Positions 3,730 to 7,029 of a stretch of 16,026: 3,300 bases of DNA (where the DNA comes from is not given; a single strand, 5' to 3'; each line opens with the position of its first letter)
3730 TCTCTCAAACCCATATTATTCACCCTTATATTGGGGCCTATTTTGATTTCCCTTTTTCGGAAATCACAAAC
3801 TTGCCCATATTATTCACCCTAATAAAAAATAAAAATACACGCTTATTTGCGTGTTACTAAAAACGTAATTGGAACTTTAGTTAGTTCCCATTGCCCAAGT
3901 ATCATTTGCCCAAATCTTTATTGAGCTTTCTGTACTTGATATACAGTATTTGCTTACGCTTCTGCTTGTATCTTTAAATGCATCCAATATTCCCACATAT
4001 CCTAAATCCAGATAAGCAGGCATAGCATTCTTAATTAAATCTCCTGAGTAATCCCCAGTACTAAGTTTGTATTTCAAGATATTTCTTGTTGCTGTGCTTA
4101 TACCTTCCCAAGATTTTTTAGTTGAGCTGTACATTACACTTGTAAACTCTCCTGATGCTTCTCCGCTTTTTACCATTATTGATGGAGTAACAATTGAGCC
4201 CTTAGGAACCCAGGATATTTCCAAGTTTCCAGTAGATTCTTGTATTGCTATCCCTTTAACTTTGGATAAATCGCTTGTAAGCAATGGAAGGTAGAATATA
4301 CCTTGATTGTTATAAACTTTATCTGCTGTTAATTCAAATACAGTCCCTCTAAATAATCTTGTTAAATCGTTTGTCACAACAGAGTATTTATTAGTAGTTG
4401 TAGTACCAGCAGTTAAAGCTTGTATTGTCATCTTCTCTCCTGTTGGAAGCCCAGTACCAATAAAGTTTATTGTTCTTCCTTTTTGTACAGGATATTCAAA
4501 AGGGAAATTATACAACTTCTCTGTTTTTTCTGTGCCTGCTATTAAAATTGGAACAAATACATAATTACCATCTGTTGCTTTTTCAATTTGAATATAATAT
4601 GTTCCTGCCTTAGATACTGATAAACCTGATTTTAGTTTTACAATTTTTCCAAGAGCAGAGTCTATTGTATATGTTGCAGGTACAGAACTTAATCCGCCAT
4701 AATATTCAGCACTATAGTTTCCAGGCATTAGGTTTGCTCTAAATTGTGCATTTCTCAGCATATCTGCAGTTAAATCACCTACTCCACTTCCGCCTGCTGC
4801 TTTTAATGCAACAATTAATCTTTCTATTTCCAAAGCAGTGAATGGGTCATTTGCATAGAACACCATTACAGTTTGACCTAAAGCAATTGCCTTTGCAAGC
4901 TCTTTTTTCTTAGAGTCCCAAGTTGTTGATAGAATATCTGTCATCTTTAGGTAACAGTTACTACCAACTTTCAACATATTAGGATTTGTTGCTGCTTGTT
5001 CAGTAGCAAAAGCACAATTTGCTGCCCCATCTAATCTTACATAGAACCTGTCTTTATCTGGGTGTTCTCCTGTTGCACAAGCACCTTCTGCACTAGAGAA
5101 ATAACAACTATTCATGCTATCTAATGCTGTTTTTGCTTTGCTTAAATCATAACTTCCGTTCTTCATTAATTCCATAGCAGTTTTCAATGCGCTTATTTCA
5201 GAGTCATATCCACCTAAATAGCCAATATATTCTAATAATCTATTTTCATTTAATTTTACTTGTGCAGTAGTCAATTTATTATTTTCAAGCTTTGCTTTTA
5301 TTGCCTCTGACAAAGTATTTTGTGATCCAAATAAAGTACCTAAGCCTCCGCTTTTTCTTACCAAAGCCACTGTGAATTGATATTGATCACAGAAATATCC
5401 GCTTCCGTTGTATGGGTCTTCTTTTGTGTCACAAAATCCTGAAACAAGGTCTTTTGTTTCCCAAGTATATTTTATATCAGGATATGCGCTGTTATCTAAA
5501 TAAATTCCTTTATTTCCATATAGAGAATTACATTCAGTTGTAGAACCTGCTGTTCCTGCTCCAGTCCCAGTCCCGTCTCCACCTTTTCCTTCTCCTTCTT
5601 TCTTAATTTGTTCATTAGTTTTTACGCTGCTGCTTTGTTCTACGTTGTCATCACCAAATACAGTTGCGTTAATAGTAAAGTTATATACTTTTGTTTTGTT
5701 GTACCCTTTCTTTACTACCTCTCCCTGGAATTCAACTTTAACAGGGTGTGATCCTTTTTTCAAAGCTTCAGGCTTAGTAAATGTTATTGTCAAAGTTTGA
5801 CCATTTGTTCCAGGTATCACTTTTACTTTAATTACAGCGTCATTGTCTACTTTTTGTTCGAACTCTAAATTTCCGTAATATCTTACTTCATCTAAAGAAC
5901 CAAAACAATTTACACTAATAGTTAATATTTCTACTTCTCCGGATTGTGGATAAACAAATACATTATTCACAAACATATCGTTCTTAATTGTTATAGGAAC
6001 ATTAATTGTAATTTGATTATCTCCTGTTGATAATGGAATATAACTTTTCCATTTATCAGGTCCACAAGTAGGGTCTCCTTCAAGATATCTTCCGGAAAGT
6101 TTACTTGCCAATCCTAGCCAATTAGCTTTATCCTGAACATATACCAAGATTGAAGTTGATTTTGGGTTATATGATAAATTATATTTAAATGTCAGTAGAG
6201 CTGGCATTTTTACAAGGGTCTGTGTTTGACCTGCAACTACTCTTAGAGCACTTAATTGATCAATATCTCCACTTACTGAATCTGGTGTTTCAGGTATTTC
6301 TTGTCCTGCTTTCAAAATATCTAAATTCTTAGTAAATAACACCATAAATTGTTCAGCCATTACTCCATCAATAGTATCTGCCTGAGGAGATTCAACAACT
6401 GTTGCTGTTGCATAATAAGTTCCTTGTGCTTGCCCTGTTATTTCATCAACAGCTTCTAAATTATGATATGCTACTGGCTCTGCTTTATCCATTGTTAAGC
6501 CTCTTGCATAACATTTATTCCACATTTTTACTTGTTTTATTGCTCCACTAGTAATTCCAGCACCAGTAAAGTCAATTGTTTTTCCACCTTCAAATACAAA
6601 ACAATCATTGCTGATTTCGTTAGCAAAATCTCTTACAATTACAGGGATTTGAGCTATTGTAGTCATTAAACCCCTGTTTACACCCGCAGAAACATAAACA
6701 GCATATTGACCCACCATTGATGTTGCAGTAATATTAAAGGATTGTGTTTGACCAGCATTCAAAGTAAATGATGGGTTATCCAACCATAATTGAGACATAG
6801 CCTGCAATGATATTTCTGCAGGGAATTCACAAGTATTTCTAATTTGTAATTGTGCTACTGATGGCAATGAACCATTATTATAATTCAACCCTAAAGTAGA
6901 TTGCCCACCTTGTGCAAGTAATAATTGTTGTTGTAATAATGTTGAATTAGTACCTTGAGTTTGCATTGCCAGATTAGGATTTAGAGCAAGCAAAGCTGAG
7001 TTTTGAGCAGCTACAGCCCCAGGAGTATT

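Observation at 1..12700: Pilin-like gene followed by two tandem paralogous giant signal-anchored proteins: candidate cell-surface attachment or envelope module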

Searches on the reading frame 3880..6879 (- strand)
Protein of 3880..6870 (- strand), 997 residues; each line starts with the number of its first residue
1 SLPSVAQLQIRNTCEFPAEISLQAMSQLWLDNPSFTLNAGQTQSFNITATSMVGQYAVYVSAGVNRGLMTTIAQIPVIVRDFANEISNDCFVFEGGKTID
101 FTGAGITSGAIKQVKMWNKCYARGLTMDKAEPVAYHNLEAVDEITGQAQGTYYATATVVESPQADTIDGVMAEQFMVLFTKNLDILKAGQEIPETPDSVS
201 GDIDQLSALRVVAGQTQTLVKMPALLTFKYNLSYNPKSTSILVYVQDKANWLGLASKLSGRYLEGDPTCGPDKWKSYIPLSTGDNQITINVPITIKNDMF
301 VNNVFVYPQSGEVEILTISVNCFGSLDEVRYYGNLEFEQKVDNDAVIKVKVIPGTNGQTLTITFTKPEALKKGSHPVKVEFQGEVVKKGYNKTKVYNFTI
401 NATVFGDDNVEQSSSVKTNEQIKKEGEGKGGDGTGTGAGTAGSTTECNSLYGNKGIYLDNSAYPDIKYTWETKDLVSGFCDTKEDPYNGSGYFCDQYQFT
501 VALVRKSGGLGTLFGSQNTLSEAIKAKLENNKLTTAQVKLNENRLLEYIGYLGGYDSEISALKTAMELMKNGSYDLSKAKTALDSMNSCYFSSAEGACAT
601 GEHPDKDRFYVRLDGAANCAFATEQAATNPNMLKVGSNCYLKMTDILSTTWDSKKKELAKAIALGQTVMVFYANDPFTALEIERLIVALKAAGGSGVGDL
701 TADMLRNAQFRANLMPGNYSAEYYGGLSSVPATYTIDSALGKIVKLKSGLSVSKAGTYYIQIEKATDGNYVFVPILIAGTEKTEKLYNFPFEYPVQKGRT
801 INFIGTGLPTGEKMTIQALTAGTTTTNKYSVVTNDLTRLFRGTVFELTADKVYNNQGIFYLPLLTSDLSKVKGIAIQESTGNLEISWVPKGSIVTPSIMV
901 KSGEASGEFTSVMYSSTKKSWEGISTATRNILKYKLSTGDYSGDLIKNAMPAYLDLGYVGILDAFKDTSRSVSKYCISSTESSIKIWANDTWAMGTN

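Call 51: find_homologous_proteins(query=window:3880-6870:-)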
Query window:3880-6870:-: 8000 candidates shared short words with the query, none scored E <= 0.001.

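Call 54: search_solved_structures(query=A2, max_evalue=1, show_alignments=2)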
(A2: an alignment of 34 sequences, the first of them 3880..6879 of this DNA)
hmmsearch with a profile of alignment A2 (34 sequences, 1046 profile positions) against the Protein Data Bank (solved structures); distinct sequences matched with E-value up to 1: 1.
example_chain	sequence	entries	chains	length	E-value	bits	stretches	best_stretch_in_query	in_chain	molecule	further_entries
2lse_A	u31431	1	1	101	0.76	11.1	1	470-540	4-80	Four Helix Bundle Protein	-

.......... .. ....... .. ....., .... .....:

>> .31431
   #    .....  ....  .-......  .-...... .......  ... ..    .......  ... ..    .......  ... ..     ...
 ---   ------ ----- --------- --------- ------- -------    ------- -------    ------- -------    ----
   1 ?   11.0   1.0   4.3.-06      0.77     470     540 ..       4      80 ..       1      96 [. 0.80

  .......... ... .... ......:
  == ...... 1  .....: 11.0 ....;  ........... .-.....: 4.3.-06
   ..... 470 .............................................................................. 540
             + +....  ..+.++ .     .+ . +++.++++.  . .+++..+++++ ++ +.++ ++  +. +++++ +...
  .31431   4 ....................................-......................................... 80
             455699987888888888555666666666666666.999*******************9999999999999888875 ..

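Call 67: predict_structure(alignment_id=A3)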
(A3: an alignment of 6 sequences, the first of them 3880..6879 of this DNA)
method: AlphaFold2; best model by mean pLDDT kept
length: 1000 residues; sequences in the alignment: 6
mean_pLDDT: 36.0   pTM: 0.25
mean pLDDT of the five models: 36.0, 34.1, 32.2, 31.8, 30.9
residues with pLDDT >= 90: 0; 70-90: 2; 50-70: 98; < 50: 900
segments of 3 or more residues with pLDDT < 50: 1-10, 27-31, 52-58, 67-71, 78-348, 350-367, 369-613, 629-631, 636-638, 666-682, 695-1000
pLDDT, mean of each block of 10 residues (from residue 1): 37 55 53 58 58 44 49 49 36 34 41 35 27 26 26 29 29 29 30 30 36 35 28 29 27 35 33 36 36 29 28 34 33 35 47 40 43 43 43 33 41 31 28 23 23 24 32 30 27 25 27 29 37 35 35 35 43 39 37 28 35 50 56 49 52 55 49 42 52 46 41 40 34 37 34 34 40 40 28 29 34 36 33 38 31 29 30 31 36 26 25 34 39 37 33 27 36 36 29 30
secondary structure, 60 per line:
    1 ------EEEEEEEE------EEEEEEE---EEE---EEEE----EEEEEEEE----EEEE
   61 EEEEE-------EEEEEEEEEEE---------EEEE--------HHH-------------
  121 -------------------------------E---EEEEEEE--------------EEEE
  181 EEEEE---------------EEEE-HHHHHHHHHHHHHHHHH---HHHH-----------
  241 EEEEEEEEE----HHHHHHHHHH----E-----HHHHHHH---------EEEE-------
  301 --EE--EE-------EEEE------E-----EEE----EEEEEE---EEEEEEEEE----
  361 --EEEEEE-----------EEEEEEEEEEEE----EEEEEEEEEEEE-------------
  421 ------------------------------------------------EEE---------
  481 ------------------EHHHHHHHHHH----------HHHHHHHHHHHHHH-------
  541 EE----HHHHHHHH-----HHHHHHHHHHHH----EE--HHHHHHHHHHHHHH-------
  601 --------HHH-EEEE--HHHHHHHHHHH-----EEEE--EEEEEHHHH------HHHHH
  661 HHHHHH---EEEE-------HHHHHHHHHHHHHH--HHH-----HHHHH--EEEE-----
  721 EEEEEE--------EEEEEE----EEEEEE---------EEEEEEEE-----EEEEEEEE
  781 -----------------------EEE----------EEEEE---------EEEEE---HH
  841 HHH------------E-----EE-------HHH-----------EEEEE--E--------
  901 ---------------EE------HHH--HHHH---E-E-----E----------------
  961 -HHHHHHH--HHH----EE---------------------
elements in order (helices of 4 or more, strands of 3 or more residues): E7-14 E21-27 E31-33 E37-40 E45-52 E57-65 E73-83 E93-96 E156-162 E177-185 E201-204 H206-222 H226-229 E241-249 H254-263 H274-280 E290-293 E316-319 E332-334 E339-344 E348-356 E363-368 E380-391 E396-407 E469-471 H500-509 H520-533 H547-554 H560-571 H580-593 E613-616 H619-629 E635-638 E641-645 H646-649 H656-666 E670-673 H681-694 H705-709 E712-715 E721-726 E735-740 E745-750 E760-767 E773-780 E804-806 E817-821 E831-835 H839-843 E885-889 H929-932 H962-968

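Call 77: search_protein_families(library=pfam, alignment_id=A2, max_evalue=0.001)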
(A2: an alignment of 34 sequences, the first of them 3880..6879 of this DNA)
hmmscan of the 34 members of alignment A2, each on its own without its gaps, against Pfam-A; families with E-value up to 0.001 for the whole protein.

A. member 1, window:3880-6879:- (1000 aa): 0 families

B. families by the number of members that match (of 34 scanned): 1 family
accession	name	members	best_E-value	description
PF13473.12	Cupredoxin_1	1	8e-07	Cupredoxin-like domain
